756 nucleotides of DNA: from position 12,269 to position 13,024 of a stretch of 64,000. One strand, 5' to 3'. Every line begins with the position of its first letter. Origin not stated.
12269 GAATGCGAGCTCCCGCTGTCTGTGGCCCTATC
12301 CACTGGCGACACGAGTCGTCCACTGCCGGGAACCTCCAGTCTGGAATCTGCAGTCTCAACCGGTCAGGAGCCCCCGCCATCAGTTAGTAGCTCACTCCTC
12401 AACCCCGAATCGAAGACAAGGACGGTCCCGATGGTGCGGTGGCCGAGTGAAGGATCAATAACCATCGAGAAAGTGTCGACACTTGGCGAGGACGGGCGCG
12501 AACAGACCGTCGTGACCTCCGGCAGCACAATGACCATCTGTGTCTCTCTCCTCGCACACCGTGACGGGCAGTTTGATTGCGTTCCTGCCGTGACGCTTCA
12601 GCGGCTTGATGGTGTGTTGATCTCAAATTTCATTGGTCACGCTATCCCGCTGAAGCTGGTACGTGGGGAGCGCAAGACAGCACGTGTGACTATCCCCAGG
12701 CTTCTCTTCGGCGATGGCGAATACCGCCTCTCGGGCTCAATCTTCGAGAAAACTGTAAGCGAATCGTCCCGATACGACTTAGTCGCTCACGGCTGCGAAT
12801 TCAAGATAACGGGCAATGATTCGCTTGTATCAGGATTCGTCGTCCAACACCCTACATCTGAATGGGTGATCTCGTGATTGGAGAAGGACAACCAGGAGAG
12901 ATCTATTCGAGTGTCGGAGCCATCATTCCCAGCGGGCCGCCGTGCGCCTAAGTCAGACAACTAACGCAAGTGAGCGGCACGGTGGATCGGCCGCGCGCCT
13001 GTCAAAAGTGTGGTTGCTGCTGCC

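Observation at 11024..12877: Wzt ATPase with an additional middle domain and Ser/Pro linker before the Wzt_C-type glycan-binding domain, next to three methyltransferases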

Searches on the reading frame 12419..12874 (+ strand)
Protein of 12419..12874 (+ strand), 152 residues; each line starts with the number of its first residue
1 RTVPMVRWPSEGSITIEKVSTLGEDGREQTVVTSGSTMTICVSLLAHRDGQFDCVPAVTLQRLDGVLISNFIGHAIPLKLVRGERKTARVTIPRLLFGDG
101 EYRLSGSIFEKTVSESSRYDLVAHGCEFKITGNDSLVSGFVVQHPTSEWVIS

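Call 29: search_solved_structures(query=A3, max_evalue=1, show_alignments=2)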
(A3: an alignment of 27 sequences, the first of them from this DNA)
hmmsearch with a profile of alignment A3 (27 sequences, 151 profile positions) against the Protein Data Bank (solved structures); distinct sequences matched with E-value up to 1: 4.
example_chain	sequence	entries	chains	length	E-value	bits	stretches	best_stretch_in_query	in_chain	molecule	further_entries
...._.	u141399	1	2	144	9.5e-05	25.3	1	14-147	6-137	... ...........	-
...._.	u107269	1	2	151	0.00015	24.6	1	15-147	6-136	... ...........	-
7k2t_A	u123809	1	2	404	0.0011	21.8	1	15-146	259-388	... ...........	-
8dku_A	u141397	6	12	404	0.0012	21.7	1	15-146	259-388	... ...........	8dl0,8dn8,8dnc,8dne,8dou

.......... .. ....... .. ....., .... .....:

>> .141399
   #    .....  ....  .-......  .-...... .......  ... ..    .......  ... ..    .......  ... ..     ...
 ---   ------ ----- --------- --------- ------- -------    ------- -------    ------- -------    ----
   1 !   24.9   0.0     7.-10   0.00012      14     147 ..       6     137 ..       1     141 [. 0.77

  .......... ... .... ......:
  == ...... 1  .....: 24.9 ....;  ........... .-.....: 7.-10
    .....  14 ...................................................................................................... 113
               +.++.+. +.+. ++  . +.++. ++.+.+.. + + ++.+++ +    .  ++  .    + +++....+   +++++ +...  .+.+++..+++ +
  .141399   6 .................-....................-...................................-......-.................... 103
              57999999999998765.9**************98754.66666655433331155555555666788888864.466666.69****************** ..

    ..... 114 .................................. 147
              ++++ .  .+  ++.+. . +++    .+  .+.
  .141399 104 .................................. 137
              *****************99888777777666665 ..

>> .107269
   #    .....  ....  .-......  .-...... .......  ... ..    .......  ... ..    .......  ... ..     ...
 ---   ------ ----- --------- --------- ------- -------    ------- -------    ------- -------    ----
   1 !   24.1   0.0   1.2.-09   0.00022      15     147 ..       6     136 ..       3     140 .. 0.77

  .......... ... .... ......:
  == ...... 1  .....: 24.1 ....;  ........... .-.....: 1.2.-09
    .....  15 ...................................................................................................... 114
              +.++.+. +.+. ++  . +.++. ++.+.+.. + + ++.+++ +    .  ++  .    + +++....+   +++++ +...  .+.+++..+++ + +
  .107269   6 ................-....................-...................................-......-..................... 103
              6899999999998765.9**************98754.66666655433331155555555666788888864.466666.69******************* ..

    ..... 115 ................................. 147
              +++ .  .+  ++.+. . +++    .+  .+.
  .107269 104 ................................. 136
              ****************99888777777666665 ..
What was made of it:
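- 12434..12874 (+): Wzt_C-type carbohydrate-binding domain, aa 471-617. It starts after the conserved RWPSEGS motif. R527, D529, D585, F593 and W614 are invariant. The family profile hits the A. aeolicus CBD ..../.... at E 1e-4 (call 29).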

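Call 37: predict_structure(alignment_id=A3)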
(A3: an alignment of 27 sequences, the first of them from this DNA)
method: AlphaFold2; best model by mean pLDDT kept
length: 152 residues; sequences in the alignment: 27
mean_pLDDT: 89.8   pTM: 0.84
mean pLDDT of the five models: 89.8, 89.2, 88.4, 87.4, 80.3
residues with pLDDT >= 90: 108; 70-90: 31; 50-70: 13; < 50: 0
segments of 3 or more residues with pLDDT < 50: none
pLDDT, mean of each block of 10 residues (from residue 1): 80 95 94 93 98 96 90 95 98 88 95 91 92 72 71 92
secondary structure, 60 per line:
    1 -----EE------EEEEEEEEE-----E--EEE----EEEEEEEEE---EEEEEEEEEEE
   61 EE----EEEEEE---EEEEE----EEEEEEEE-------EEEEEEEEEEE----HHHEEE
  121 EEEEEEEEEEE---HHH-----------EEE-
elements in order: E14-22 E31-33 E38-46 E50-62 E67-72 E76-80 E85-92 E100-110 E118-131 E149-151

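Call 41: fold_search(model_id=the predicted structure, library=pdb)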
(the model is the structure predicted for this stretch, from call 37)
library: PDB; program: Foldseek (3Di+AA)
matches with E <= 10: 1735; with E <= 0.001: 140
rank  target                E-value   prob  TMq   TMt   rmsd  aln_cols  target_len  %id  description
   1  2r5o_A                4.7e-09  1.00  0.71  0.65   2.3       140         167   16  Crystal structure of the C-terminal domain of wzt (released 2007-12-25)
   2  5hno_C                4.7e-09  1.00  0.68  0.63   2.7       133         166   18  The structure of the kdo-capped saccharide binding subunit of the O-12 specific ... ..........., Wzt (released 2016-03-09)
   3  5hno_B                6.5e-09  1.00  0.69  0.63   2.7       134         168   18  The structure of the kdo-capped saccharide binding subunit of the O-12 specific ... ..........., Wzt (released 2016-03-09)
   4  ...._B                7.3e-09  1.00  0.67  0.71   3.8       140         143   18  Crystal structure of the Aquifex aeolicus Wzt Carbohydrate Binding Domain (released 2020-01-15)
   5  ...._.                8.1e-09  1.00  0.72  0.76   3.6       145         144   21  Crystal structure of the Aquifex aeolicus Wzt Carbohydrate Binding Domain bound to 3-O-methyl-D-mannose (released 2022-09-21)
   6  8dl0_C                1.2e-08  1.00  0.67  0.29   4.0       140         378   20  CryoEM structure of the nucleotide-free and open channel A.aeolicus WzmWzt transporter (released 2022-09-21)
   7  8dku_A                1.4e-08  1.00  0.73  0.30   3.3       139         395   20  CryoEM structure of the A. aeolicus WzmWzt transporter bound to the native O antigen (released 2022-09-21)
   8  2r5o_B                1.4e-08  1.00  0.70  0.64   3.1       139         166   17  Crystal structure of the C-terminal domain of wzt (released 2007-12-25)
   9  8dl0_A                2.6e-08  1.00  0.70  0.30   3.9       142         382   18  CryoEM structure of the nucleotide-free and open channel A.aeolicus WzmWzt transporter (released 2022-09-21)
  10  5hnp_A                4.2e-08  1.00  0.68  0.64   2.6       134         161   19  The structure of the kdo-capped saccharide binding subunit of the O-12 specific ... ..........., Wzt (released 2016-03-09)
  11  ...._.                4.7e-08  1.00  0.70  0.73   3.4       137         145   19  Crystal structure of the Aquifex aeolicus Wzt Carbohydrate Binding Domain (released 2020-01-15)
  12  5hnp_B                6.5e-08  1.00  0.68  0.63   2.8       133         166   18  The structure of the kdo-capped saccharide binding subunit of the O-12 specific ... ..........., Wzt (released 2016-03-09)
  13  5hno_A                9.6e-08  1.00  0.69  0.64   2.5       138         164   17  The structure of the kdo-capped saccharide binding subunit of the O-12 specific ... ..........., Wzt (released 2016-03-09)
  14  8dne_C                1.3e-07  1.00  0.62  0.27   4.3       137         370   19  CryoEM structure of the A.aeolicus WzmWzt transporter bound to ATP (released 2022-09-21)
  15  7k2t_A                2.6e-07  1.00  0.65  0.28   4.0       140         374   19  Mg2+/ATP-bound structure of the full-length WzmWzt O antigen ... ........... in lipid nanodiscs (released 2021-01-13)
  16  7k2t_C                2.6e-07  1.00  0.60  0.26   5.0       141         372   20  Mg2+/ATP-bound structure of the full-length WzmWzt O antigen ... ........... in lipid nanodiscs (released 2021-01-13)
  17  8dne_A                5.8e-07  1.00  0.65  0.28   4.1       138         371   20  CryoEM structure of the A.aeolicus WzmWzt transporter bound to ATP (released 2022-09-21)
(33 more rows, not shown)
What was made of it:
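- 12434..12874 (+): Foldseek ranks 1-17 are all Wzt CBDs, TM 0.60-0.73 (call 41).
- Closest known: Aquifex aeolicus WzmWzt O-antigen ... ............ Same: The C-terminal jelly-roll CBD matches by profile at E 1e-4 and by fold at TM 0.60-0.73 (calls 29, 41).
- Checked: Its model (pLDDT 89.8) has Wzt CBDs as all of its 17 best PDB matches: 2r5o, 5hno/5hnp, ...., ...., 8dku, 8dl0, 8dne and 7k2t, with TM 0.60-0.73 and E from 5e-9 to 6e-7 (call 41).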

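Call 48: find_related_loci(query=A4, collection=metagenome_contigs, flank=10000)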
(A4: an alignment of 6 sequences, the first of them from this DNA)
Query A4 (152 aa) in metagenome_contigs; peptide patterns used: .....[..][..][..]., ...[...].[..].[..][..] (x = any residue, [..] = any of these).
180 stretches matched a pattern; 9 encode a relative of the query (tblastn E <= 1e-3); 9 distinct loci.
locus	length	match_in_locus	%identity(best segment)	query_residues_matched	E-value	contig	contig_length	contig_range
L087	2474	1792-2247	84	1-152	1e-89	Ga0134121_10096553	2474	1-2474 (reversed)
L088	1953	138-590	80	1-151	5e-86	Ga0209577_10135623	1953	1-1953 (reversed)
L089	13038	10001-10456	80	1-152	8e-82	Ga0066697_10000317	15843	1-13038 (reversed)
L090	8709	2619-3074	78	1-152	2e-80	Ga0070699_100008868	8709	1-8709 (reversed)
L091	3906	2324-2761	50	5-151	3e-46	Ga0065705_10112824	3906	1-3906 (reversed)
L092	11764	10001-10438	50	5-151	4e-46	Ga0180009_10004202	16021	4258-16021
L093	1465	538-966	48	4-144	5e-43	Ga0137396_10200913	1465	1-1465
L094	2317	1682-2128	45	4-151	3e-41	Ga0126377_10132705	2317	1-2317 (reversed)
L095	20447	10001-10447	45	4-151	5e-40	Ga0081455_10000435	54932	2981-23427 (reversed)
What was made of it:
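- Tried and rejected: A4 gave nine loci, four of them with useful flanks (call 48).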
